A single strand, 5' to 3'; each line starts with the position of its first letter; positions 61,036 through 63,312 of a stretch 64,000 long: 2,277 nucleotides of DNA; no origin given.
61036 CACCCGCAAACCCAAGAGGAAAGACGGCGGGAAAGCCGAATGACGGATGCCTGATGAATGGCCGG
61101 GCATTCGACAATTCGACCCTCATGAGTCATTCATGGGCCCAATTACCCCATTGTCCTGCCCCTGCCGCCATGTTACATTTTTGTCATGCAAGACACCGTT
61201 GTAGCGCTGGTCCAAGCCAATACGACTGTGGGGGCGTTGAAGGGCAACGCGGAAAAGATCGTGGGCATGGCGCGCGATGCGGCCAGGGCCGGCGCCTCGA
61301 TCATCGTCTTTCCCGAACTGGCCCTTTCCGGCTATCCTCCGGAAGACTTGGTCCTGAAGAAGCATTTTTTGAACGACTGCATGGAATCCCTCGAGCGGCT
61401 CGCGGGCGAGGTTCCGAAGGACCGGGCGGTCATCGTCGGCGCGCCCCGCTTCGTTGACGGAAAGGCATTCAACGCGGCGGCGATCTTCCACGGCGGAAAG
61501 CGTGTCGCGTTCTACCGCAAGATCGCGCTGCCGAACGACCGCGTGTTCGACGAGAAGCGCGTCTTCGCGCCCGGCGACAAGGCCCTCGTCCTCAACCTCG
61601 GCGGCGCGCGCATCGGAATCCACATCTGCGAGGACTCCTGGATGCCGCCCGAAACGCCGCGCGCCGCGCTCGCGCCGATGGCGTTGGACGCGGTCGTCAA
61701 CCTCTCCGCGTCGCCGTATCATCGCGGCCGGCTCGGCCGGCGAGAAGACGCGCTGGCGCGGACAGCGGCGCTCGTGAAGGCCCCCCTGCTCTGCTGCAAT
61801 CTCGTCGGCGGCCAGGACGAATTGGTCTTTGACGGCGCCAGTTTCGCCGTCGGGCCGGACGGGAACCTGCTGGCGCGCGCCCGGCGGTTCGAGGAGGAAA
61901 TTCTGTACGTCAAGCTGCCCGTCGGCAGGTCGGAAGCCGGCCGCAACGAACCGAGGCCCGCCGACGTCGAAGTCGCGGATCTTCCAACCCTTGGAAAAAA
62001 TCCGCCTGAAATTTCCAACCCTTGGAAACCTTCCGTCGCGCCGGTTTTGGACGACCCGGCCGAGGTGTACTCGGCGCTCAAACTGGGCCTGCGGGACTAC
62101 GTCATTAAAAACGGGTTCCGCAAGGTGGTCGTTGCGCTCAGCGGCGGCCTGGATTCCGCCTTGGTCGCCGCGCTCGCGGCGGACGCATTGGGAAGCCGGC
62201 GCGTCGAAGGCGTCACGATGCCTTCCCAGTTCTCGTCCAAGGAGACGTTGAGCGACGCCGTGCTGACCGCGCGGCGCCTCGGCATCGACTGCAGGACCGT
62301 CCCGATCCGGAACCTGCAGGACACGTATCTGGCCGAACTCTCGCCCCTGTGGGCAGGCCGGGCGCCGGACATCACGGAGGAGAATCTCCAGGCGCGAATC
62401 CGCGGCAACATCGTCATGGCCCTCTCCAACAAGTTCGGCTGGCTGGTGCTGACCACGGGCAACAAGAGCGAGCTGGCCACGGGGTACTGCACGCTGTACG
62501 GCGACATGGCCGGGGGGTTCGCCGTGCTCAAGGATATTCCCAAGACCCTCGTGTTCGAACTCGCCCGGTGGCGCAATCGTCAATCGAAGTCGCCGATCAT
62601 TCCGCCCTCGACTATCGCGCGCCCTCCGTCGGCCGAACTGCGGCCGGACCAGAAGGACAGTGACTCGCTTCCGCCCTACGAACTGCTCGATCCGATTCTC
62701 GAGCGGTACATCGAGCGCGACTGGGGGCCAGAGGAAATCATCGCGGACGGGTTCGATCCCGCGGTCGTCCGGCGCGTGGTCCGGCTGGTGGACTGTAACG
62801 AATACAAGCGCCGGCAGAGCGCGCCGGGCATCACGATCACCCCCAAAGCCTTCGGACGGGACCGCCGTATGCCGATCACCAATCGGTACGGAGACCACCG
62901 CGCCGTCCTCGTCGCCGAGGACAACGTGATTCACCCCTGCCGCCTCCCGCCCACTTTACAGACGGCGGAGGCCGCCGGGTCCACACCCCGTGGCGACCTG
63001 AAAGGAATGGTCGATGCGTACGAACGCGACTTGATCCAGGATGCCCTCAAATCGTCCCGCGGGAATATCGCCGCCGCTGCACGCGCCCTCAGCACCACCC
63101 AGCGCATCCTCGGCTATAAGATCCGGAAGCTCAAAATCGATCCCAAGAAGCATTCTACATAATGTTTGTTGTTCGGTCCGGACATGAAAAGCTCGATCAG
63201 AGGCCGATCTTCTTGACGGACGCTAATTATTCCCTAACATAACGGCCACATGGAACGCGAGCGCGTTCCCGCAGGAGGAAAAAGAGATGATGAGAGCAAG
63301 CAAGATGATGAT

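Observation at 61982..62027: The same palindrome pair inserted in frame in the nadE inter-domain linker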

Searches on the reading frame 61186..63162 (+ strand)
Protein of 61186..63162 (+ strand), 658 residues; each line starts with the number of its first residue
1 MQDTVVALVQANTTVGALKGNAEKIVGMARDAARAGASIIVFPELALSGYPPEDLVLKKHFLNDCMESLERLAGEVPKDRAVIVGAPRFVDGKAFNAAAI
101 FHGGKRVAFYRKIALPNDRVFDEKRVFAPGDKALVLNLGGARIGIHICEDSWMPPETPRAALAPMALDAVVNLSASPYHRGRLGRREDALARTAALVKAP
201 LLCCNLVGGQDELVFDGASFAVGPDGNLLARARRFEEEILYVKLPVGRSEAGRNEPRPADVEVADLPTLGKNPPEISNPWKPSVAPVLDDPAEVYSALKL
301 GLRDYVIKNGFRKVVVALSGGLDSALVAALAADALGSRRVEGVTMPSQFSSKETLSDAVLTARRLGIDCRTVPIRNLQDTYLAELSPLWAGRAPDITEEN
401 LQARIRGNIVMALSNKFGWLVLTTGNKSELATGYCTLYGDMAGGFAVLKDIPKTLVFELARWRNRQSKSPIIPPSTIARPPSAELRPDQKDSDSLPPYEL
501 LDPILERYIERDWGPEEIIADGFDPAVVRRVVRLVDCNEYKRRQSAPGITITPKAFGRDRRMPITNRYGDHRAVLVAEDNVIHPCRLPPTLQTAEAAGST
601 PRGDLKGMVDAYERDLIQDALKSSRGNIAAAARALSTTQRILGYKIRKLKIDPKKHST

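Call 9: search_protein_families(library=pfam, proteins=[window:61186-63162:+], max_evalue=0.01)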
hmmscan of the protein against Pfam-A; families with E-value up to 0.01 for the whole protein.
window:61186-63162:+ (658 aa): 5 families
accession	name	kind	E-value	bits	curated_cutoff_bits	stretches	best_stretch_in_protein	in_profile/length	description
PF02540.23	NAD_synthase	-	3.5e-70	236.3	21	1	295-544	2-241/242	NAD synthase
PF00795.27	CN_hydrolase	-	5.7e-32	111.5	23.2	1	6-251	2-253/256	Carbon-nitrogen hydrolase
PF02954.25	HTH_8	-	1.7e-08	34.5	22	1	613-649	6-42/42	Bacterial regulatory protein, Fis family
PF00733.27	Asn_synthase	-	0.00071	19.8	21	1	312-370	18-75/354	Asparagine synthase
PF03054.22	tRNA_Me_trans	-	0.0016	18.6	20.6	1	313-358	2-56/202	tRNA methyl transferase HUP domain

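Call 11: find_homologous_proteins(query=window:61186-63162:+, max_evalue=1e-20)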
Query window:61186-63162:+ (658 aa): 8000 proteins with E <= 1e-20 among 8000 candidates; the best 120 are listed.
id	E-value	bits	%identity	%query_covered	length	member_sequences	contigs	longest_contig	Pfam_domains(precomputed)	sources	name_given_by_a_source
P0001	0.0e+0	1477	100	100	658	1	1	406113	PF02954.26,PF00795.28,PF02540.24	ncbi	-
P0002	0.0e+0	1155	90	87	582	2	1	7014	PF00795.28,PF02540.24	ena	-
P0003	0.0e+0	1153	90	87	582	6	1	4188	PF00795.28,PF02540.24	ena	-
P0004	1.1e-283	961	74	87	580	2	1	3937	PF00795.28,PF02540.24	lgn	-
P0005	3.7e-275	933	73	87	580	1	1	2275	PF00795.28,PF02540.24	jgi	jgi:NAD+ synthase (glutamine-hydrolysing)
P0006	4.5e-275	932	73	87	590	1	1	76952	PF00795.28,PF02540.24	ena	-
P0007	1.4e-273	928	73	87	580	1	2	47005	PF00795.28,PF02540.24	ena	-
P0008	2.5e-266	904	70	87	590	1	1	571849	PF00795.28,PF02540.24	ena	-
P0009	1.4e-263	894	70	87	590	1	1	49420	PF00795.28,PF02540.24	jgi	jgi:NAD+ synthase (glutamine-hydrolysing)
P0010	7.1e-255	866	69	87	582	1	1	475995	PF00795.28,PF02540.24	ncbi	-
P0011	1.9e-252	858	68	87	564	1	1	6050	PF00795.28,PF02540.24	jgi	jgi:NAD+ synthase (glutamine-hydrolysing)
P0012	1.1e-247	842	68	87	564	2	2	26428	PF00795.28,PF02540.24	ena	-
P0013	4.3e-244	830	66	87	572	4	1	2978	PF00795.28,PF02540.24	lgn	-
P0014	5.8e-244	830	67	86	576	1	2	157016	PF00795.28,PF02540.24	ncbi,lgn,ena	-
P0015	6.5e-244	830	67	85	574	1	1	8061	PF00795.28,PF02540.24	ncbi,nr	ncbi:MAG: NAD+ synthase [Kiritimatiellae bacterium]|nr:NAD+ synthase [Kiritimatiellia bacterium]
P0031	3.4e-232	791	63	87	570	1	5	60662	PF00733.28,PF06508.20,PF00795.28,PF02540.24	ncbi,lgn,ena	-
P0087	1.3e-219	749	61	86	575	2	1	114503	PF00795.28,PF02540.24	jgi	jgi:NAD+ synthase (glutamine-hydrolysing)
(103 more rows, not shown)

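Call 19: find_related_loci(query=window:61186-62910:+, collection=metagenome_contigs, flank=3000)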
Query window:61186-62910:+ (575 aa) in metagenome_contigs; peptide patterns used: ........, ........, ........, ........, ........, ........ (x = any residue, [..] = any of these).
600 stretches matched a pattern (row limit reached: there are more); 598 encode a relative of the query (tblastn E <= 1e-3); the best 80 are kept; 80 distinct loci.
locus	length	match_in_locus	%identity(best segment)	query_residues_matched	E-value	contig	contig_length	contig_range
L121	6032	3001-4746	55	1-568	0e+0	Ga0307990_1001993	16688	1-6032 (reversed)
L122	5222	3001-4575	53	7-568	0e+0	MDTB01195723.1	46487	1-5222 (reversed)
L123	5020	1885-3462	53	6-568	0e+0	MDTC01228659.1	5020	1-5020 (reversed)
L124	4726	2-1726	48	1-568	7e-178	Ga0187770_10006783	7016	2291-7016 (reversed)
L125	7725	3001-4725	49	1-568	4e-176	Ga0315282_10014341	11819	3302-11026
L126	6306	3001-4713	49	6-568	6e-175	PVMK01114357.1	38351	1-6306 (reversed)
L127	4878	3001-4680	53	6-568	9e-175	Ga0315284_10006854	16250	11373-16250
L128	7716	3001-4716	48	6-568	5e-174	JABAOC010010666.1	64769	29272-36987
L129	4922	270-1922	52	6-568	2e-176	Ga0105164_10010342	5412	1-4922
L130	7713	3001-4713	53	6-568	2e-173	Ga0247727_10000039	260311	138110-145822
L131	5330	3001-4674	52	6-568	5e-174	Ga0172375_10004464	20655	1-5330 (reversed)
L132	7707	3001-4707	52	6-568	4e-173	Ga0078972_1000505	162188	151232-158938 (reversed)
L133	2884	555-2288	47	1-571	0e+0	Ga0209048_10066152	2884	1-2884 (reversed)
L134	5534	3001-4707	51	1-568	6e-172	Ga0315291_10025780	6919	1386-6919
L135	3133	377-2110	50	6-572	0e+0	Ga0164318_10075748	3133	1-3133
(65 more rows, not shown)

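Call 20: find_encoding_contigs(protein=P0002, flank=5000, max_places=1)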
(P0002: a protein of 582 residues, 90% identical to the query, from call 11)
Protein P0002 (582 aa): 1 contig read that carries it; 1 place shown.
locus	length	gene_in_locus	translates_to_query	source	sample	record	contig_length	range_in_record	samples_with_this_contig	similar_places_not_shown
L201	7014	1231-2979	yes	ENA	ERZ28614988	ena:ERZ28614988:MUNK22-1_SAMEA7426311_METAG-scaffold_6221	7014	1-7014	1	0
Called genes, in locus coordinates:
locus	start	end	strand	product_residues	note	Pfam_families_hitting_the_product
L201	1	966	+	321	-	?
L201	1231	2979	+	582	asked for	PF00795:CN_hydrolase, PF02540:NAD_synthase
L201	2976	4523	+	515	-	PF01590:GAF, PF13185:GAF_2, PF00158:Sigma54_activat, PF14532:Sigma54_activ_2, PF07728:AAA_5, PF25601:AAA_lid_14, PF02954:HTH_8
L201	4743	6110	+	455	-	PF00909:Ammonium_transp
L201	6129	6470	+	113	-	PF00543:P-II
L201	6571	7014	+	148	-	?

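Call 21: find_encoding_contigs(protein=P0008, flank=5000, max_places=1)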
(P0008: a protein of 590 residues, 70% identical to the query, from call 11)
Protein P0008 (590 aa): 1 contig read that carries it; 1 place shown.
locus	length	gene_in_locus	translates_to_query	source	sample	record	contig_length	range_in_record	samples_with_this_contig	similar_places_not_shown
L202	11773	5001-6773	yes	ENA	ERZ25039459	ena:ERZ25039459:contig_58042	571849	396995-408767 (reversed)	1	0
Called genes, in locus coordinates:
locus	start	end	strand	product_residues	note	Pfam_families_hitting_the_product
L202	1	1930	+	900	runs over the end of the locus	PF12419:DUF3670, PF04851:ResIII (weak), PF00176:SNF2-rel_dom, PF00271:Helicase_C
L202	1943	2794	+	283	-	-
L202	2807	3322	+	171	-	-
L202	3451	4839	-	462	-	PF00206:Lyase_1, PF10415:FumaraseC_C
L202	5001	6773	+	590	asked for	PF00795:CN_hydrolase, PF02540:NAD_synthase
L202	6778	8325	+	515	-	PF01590:GAF, PF13185:GAF_2, PF00158:Sigma54_activat, PF14532:Sigma54_activ_2, PF07728:AAA_5, PF25601:AAA_lid_14, PF02954:HTH_8 (weak)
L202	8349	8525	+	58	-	-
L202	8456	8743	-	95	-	-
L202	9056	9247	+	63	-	-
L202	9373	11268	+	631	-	PF01609:DDE_Tnp_1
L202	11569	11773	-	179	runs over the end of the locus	-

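Call 22: find_encoding_contigs(protein=P0010, flank=5000, max_places=1)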
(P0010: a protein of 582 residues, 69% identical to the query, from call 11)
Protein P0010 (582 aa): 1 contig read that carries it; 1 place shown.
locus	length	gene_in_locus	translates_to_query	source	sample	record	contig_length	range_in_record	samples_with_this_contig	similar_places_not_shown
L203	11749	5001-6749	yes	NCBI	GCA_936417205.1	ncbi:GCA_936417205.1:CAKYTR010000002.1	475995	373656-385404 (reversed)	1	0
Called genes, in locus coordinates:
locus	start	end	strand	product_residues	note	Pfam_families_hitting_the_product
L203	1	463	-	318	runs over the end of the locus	PF21948:LplA-B_cat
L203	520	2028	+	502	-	PF00128:Alpha-amylase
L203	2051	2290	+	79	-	-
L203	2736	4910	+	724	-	PF12437:GSIII_N, PF00120:Gln-synt_C, PF18318:Gln-synt_C-ter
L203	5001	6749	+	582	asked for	PF00795:CN_hydrolase, PF02540:NAD_synthase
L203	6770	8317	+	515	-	PF01590:GAF, PF13185:GAF_2, PF00158:Sigma54_activat, PF14532:Sigma54_activ_2, PF07728:AAA_5 (weak), PF25601:AAA_lid_14, PF02954:HTH_8 (weak)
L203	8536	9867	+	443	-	PF00909:Ammonium_transp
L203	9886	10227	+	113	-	PF00543:P-II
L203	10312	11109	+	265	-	PF06629:MipA, PF09694:Gcw_chp (weak)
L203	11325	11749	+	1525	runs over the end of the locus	PF00310:GATase_2, PF04898:Glu_syn_central, PF01645:Glu_synthase, PF01493:GXGXG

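Call 23: find_encoding_contigs(protein=P0014, flank=5000, max_places=1)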
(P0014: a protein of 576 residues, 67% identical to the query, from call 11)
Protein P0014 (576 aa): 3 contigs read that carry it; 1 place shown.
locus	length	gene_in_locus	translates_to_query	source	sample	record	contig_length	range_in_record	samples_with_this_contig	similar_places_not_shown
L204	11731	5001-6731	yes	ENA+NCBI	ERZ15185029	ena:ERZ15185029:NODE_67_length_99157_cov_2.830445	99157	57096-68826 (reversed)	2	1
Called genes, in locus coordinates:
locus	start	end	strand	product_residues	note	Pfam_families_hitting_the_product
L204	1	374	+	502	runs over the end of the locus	PF00128:Alpha-amylase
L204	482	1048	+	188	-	PF09832:DUF2059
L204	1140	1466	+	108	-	PF00893:Multi_Drug_Res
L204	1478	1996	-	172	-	-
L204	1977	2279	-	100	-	-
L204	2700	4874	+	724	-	PF12437:GSIII_N, PF00120:Gln-synt_C, PF18318:Gln-synt_C-ter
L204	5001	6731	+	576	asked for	PF00795:CN_hydrolase, PF02540:NAD_synthase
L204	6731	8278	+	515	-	PF01590:GAF, PF13185:GAF_2, PF00158:Sigma54_activat, PF14532:Sigma54_activ_2, PF07728:AAA_5, PF25601:AAA_lid_14, PF02954:HTH_8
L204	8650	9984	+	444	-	PF00909:Ammonium_transp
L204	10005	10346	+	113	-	PF00543:P-II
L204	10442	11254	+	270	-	PF09694:Gcw_chp, PF06629:MipA (faint)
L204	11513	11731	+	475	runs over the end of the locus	PF13230:GATase_4, PF13522:GATase_6, PF13537:GATase_7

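Call 45: find_encoding_contigs(protein=P0004, flank=3000, max_places=1)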
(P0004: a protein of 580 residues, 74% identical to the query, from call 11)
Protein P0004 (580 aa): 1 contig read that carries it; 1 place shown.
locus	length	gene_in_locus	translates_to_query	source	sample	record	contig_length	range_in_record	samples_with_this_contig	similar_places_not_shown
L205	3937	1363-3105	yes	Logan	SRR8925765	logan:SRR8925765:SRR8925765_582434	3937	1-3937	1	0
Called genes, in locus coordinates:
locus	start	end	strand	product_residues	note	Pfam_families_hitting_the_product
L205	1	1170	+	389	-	?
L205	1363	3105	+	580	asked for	PF00795:CN_hydrolase, PF02540:NAD_synthase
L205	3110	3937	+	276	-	?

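Call 46: find_encoding_contigs(protein=P0007, flank=3000, max_places=1)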
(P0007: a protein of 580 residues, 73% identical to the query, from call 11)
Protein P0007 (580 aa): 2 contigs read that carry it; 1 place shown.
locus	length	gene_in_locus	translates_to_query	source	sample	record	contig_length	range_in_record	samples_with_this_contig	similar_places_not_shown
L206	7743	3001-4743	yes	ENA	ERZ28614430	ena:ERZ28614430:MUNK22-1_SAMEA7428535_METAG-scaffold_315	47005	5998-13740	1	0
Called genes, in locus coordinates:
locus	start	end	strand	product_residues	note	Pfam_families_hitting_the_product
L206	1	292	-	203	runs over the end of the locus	-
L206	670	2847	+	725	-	PF12437:GSIII_N, PF00120:Gln-synt_C, PF18318:Gln-synt_C-ter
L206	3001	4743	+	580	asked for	PF00795:CN_hydrolase, PF02540:NAD_synthase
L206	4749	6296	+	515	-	PF01590:GAF, PF13185:GAF_2, PF00158:Sigma54_activat, PF01078:Mg_chelatase (faint), PF14532:Sigma54_activ_2, PF07728:AAA_5, PF25601:AAA_lid_14, PF02954:HTH_8 (weak)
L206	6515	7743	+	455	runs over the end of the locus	PF00909:Ammonium_transp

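Call 47: find_encoding_contigs(protein=P0012, flank=3000, max_places=1)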
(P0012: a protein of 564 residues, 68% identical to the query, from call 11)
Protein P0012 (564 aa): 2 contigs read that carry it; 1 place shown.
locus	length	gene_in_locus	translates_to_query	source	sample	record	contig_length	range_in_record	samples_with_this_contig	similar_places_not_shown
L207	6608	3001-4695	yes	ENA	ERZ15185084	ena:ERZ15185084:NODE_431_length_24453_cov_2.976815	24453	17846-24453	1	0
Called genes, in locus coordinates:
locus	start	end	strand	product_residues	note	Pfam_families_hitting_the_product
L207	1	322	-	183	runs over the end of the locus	-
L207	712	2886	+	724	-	PF12437:GSIII_N, PF00120:Gln-synt_C, PF18318:Gln-synt_C-ter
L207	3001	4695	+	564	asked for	PF00795:CN_hydrolase, PF02540:NAD_synthase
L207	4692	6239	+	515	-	PF01590:GAF, PF13185:GAF_2, PF07724:AAA_2 (faint), PF00158:Sigma54_activat, PF14532:Sigma54_activ_2, PF07728:AAA_5, PF25601:AAA_lid_14, PF02954:HTH_8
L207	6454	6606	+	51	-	?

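Call 48: find_encoding_contigs(protein=P0015, flank=3000, max_places=1)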
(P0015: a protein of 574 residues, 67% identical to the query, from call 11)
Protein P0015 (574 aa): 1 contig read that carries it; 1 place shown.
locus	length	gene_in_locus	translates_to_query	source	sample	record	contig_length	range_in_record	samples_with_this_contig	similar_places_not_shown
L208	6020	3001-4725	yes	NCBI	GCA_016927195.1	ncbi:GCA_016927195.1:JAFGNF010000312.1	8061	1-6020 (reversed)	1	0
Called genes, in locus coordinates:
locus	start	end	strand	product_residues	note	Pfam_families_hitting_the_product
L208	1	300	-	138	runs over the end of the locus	-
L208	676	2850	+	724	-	PF12437:GSIII_N, PF00120:Gln-synt_C, PF18318:Gln-synt_C-ter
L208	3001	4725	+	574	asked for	PF00795:CN_hydrolase, PF02540:NAD_synthase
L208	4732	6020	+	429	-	PF01590:GAF, PF13185:GAF_2, PF07724:AAA_2 (faint), PF00158:Sigma54_activat, PF14532:Sigma54_activ_2, PF07728:AAA_5, PF25601:AAA_lid_14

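Call 49: find_encoding_contigs(protein=P0087, flank=3000, max_places=1)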
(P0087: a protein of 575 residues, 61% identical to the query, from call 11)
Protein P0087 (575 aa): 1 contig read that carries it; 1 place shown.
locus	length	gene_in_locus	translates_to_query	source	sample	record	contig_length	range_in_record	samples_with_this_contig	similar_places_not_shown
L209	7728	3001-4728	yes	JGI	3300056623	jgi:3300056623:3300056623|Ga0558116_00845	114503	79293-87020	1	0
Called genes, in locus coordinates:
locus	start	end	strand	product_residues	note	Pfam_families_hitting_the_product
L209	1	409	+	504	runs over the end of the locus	PF00128:Alpha-amylase, PF14701:hDGE_amylase (weak)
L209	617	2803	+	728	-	PF12437:GSIII_N, PF00120:Gln-synt_C, PF18318:Gln-synt_C-ter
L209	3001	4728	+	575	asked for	PF00795:CN_hydrolase, PF02540:NAD_synthase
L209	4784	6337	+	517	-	PF13185:GAF_2, PF01590:GAF, PF13492:GAF_3 (faint), PF00158:Sigma54_activat, PF14532:Sigma54_activ_2, PF07728:AAA_5, PF25601:AAA_lid_14, PF02954:HTH_8 (weak)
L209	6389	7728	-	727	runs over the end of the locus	PF01734:Patatin, PF01103:Omp85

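Call 50: find_encoding_contigs(protein=P0031, flank=3000, max_places=1)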
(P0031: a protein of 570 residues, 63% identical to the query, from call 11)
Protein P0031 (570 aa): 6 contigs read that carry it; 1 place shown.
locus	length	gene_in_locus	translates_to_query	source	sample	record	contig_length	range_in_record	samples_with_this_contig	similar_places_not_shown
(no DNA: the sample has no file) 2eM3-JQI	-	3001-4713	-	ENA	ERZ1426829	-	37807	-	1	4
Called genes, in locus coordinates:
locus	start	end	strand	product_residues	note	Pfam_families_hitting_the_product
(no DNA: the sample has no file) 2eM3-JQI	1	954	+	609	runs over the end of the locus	-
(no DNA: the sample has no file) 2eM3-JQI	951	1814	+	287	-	PF03130:HEAT_PBS (faint), PF13513:HEAT_EZ (faint), PF02985:HEAT (faint), PF13646:HEAT_2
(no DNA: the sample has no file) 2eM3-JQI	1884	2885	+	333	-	PF01263:Aldose_epim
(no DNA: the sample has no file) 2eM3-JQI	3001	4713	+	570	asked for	PF00795:CN_hydrolase, PF02540:NAD_synthase, PF00733:Asn_synthase (faint), PF06508:QueC (faint)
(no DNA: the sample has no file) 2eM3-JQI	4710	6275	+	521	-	PF01590:GAF, PF13185:GAF_2, PF13492:GAF_3 (faint), PF00158:Sigma54_activat, PF14532:Sigma54_activ_2, PF07728:AAA_5, PF25601:AAA_lid_14, PF02954:HTH_8 (weak)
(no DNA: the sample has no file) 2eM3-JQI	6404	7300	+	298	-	-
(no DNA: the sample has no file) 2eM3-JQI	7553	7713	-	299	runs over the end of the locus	PF01040:UbiA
